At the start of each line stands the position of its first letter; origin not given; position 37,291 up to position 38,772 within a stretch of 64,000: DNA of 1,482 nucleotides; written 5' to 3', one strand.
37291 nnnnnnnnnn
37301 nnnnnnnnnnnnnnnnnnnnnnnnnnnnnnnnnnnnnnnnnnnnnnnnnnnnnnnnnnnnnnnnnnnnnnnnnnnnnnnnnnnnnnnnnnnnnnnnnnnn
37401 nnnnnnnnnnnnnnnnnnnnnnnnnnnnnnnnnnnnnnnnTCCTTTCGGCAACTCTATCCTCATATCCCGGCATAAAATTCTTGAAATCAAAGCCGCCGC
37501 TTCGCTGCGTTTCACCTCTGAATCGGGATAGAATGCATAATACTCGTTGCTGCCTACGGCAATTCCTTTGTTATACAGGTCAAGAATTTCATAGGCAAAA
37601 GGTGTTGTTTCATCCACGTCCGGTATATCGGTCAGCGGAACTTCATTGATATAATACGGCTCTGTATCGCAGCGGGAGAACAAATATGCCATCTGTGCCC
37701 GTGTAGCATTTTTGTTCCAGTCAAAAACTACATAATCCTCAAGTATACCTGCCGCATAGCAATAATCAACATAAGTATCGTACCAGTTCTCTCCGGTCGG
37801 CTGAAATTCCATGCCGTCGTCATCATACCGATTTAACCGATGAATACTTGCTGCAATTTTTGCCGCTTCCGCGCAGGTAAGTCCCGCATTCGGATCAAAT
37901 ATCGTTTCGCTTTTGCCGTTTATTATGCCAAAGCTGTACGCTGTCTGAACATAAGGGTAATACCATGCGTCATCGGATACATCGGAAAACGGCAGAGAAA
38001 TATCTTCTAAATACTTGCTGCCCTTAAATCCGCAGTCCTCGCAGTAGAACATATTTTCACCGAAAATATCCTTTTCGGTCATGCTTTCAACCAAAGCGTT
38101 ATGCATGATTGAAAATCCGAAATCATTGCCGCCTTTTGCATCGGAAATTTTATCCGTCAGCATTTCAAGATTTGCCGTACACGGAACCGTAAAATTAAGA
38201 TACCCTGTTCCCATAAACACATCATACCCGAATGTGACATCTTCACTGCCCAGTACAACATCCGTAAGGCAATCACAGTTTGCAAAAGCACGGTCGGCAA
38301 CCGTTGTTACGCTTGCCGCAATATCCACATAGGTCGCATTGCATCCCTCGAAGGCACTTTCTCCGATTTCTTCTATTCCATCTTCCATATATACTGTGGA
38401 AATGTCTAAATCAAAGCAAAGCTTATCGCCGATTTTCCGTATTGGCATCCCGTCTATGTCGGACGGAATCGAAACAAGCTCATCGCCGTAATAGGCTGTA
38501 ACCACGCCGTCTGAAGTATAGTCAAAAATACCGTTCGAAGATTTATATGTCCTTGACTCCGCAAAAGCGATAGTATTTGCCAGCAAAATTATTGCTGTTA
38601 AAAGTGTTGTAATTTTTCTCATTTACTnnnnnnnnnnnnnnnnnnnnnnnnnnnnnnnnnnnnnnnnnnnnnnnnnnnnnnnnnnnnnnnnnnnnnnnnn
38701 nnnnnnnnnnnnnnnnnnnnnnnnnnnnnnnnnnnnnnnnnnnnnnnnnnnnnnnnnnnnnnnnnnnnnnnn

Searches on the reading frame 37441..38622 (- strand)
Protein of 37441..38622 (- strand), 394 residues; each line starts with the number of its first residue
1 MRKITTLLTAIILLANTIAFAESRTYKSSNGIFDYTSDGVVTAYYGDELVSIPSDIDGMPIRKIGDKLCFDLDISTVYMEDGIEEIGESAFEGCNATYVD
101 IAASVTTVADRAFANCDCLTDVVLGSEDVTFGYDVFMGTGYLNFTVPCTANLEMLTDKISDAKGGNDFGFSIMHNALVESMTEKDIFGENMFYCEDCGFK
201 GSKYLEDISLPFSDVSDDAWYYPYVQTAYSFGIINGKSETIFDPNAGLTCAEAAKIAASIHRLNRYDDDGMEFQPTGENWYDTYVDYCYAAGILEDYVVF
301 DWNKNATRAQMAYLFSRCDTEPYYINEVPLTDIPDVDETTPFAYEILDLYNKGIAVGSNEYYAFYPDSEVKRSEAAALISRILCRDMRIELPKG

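Call 96: search_protein_families(library=pfam, proteins=[window:37441-38622:-], max_evalue=0.0001)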
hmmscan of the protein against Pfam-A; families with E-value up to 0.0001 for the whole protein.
window:37441-38622:- (394 aa): 2 families
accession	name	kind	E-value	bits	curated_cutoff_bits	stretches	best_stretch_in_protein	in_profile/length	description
PF00395.25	SLH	-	6.2e-19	68.1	20.8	1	211-254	1-44/44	S-layer homology domain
PF13306.12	LRR_5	-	1.4e-12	48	27.7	1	61-149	22-111/127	BspA type Leucine rich repeat region (6 copies)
